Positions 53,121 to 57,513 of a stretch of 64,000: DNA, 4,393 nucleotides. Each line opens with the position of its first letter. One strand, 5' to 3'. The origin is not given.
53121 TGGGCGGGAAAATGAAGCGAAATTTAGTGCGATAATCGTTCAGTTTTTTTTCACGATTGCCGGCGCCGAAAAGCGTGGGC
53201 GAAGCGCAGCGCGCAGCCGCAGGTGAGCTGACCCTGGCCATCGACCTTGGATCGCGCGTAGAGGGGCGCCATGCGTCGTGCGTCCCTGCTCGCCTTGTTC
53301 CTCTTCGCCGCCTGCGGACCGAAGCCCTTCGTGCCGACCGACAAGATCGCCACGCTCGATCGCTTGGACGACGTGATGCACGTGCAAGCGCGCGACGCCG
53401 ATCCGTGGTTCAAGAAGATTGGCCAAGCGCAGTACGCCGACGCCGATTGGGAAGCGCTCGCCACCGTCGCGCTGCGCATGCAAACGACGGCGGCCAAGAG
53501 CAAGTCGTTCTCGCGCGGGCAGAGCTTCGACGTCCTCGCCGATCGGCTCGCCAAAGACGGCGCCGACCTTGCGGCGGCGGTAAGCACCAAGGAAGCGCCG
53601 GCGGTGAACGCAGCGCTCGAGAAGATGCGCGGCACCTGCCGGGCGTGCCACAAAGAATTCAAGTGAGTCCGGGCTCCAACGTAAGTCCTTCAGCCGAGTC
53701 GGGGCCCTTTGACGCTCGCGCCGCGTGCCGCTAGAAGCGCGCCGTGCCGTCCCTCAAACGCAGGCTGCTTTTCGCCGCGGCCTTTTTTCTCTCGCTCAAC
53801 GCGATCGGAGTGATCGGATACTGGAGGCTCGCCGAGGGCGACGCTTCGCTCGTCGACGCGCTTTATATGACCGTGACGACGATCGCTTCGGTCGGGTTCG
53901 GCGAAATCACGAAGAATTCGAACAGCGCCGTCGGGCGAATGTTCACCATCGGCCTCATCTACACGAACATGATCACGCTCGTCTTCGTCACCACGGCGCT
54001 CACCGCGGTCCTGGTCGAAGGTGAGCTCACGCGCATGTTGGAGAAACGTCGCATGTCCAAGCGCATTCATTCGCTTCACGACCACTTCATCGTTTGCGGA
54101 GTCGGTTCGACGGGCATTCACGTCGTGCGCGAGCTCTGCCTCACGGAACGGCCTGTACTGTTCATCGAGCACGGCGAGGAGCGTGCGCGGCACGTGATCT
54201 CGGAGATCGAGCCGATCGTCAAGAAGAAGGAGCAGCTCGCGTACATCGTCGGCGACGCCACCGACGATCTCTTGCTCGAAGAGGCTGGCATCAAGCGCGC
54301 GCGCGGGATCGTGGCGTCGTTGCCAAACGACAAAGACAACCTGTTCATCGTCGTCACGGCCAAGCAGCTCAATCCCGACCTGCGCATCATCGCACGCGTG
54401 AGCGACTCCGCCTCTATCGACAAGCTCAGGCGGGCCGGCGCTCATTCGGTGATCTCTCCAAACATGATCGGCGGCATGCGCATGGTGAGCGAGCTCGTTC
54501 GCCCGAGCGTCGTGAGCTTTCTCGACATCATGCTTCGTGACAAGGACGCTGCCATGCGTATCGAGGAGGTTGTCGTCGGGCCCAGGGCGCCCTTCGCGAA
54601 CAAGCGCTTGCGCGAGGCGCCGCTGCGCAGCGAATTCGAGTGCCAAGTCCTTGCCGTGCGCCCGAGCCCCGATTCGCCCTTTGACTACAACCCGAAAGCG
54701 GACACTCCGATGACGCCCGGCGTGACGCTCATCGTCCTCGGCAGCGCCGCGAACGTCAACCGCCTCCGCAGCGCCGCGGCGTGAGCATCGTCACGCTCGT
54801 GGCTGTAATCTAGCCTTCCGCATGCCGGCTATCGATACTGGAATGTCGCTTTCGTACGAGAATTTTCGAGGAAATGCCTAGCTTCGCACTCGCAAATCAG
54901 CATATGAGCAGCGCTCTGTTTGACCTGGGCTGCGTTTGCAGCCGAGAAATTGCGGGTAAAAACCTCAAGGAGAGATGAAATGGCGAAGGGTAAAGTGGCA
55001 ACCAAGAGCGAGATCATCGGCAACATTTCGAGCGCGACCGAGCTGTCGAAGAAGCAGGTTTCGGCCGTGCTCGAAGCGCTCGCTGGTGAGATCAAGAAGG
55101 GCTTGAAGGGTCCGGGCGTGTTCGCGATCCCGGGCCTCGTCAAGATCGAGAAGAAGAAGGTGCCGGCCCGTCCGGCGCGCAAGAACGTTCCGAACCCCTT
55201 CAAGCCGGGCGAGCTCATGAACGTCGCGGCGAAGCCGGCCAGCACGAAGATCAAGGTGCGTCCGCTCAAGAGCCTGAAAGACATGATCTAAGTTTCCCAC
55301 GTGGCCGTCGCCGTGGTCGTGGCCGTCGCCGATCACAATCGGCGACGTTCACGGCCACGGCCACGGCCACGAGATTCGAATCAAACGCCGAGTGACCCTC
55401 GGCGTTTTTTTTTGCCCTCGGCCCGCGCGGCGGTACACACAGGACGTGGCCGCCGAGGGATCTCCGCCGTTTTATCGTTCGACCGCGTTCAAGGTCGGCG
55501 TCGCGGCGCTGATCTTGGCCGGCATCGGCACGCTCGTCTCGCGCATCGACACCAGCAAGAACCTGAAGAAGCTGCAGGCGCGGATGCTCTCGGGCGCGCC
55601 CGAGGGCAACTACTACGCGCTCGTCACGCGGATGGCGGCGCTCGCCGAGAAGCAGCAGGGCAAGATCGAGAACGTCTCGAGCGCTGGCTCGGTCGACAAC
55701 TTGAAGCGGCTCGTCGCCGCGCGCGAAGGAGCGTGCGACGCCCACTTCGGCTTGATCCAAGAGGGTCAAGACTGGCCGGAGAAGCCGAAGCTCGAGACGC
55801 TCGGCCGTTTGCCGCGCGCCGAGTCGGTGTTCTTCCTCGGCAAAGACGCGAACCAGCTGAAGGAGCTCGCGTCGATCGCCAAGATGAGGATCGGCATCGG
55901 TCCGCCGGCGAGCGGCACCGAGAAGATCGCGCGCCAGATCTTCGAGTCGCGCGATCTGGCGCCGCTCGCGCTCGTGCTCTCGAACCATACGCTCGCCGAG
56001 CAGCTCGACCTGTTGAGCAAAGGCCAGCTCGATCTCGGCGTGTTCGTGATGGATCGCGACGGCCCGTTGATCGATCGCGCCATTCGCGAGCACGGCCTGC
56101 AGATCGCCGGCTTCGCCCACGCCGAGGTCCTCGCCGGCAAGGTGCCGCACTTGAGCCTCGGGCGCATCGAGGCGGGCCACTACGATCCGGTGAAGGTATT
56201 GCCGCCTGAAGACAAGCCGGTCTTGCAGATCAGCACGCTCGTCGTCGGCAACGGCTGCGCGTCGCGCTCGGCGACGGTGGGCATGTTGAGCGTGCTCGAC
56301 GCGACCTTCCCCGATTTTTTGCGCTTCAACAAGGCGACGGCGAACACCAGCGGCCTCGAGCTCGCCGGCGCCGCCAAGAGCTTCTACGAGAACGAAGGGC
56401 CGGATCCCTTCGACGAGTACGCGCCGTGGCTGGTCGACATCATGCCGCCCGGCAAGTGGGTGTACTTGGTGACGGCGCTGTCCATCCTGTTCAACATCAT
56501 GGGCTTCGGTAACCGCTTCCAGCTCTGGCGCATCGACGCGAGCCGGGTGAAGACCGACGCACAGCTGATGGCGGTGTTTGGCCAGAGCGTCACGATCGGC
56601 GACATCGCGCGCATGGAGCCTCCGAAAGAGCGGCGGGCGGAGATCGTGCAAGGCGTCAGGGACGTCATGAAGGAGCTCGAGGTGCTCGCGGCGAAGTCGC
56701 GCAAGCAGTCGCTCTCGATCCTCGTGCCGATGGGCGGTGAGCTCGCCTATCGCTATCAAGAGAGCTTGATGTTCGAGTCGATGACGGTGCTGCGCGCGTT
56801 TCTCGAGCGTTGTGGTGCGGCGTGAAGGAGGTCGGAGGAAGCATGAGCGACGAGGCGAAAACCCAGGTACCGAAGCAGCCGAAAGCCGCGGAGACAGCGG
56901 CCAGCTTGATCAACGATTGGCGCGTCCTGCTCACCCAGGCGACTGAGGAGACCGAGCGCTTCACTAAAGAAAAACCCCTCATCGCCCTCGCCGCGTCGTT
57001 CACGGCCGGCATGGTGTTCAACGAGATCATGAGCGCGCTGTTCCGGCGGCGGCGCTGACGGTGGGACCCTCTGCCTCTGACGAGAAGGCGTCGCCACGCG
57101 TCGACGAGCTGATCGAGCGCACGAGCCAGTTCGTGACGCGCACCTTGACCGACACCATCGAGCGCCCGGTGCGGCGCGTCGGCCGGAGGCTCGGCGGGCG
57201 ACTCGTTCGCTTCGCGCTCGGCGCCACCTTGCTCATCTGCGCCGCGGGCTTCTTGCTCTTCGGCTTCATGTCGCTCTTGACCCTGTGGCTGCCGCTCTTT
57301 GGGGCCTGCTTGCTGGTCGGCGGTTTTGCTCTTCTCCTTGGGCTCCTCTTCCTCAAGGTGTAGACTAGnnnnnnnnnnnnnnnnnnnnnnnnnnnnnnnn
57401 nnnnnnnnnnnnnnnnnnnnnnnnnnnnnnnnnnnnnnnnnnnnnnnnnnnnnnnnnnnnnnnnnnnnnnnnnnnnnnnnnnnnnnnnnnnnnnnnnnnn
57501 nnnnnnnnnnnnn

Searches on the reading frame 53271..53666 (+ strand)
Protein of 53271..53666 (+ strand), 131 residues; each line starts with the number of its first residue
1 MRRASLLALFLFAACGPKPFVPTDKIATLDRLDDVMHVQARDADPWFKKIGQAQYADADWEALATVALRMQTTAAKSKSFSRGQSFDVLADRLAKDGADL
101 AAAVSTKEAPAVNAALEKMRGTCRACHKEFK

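Call 63: search_protein_families(library=pfam, proteins=[window:53271-53666:+], max_evalue=0.0001)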
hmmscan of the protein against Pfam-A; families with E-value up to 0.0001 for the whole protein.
window:53271-53666:+ (131 aa): 1 family
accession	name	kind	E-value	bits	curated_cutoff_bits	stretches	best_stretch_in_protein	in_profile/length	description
PF01322.25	Cytochrom_C_2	-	1.3e-10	42.7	26.5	1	57-131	47-121/121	Cytochrome C'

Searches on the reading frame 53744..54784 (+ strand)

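Call 63: search_protein_families(library=pfam, proteins=[window:53744-54784:+], max_evalue=0.0001)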
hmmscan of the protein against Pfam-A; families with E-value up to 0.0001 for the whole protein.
window:53744-54784:+ (346 aa): 3 families
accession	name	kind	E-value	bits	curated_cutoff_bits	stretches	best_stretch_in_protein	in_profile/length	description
PF02254.24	TrkA_N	-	1.1e-29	103.5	23.8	1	115-239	1-116/116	TrkA-N domain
PF02080.26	TrkA_C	-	6.9e-10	39.1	27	1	274-343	2-68/71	TrkA-C domain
PF07885.22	Ion_trans_2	-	8.6e-10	38.8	22.5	1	15-91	3-78/79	Ion channel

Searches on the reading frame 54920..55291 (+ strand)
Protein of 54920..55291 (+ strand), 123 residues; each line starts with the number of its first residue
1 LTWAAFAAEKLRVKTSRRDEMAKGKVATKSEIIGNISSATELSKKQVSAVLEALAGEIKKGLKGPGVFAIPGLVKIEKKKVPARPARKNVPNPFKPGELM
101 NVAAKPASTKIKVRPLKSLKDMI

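Call 63: search_protein_families(library=pfam, proteins=[window:54920-55291:+], max_evalue=0.0001)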
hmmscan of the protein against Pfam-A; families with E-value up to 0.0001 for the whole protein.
window:54920-55291:+ (123 aa): 1 family
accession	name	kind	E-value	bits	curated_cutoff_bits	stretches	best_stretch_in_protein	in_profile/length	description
PF00216.26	Bac_DNA_binding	-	5.1e-13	49.5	22.4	1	28-123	2-89/90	Bacterial DNA-binding protein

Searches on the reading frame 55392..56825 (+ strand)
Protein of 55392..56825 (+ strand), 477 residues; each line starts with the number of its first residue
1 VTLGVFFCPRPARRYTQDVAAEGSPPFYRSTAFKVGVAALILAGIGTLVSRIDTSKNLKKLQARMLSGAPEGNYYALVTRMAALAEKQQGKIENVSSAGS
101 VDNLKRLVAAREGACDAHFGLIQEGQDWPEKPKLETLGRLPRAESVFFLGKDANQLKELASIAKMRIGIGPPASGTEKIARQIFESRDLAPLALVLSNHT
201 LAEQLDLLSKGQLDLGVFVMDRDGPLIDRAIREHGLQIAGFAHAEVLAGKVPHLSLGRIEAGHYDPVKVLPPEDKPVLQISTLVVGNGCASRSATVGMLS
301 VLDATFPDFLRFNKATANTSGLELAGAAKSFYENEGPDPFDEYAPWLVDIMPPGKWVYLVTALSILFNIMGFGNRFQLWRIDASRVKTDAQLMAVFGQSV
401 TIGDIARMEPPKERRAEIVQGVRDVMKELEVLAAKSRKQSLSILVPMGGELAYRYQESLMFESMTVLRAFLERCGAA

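Call 63: search_protein_families(library=pfam, proteins=[window:55392-56825:+], max_evalue=0.0001)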
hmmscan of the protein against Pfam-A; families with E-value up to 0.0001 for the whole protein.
window:55392-56825:+ (477 aa): 1 family
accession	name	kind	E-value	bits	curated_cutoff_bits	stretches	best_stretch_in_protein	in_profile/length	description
PF16868.10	NMT1_3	-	6e-11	42.9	27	1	68-222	4-170/289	NMT1-like family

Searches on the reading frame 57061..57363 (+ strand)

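Call 63: search_protein_families(library=pfam, proteins=[window:57061-57363:+], max_evalue=0.0001)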
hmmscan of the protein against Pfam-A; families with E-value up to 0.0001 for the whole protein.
window:57061-57363:+ (100 aa): 1 family
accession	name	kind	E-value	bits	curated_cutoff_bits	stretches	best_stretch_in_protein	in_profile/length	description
PF07332.16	Phage_holin_3_6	-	3.7e-05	24.2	28.4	1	37-98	26-87/116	Putative Actinobacterial Holin-X, holin superfamily III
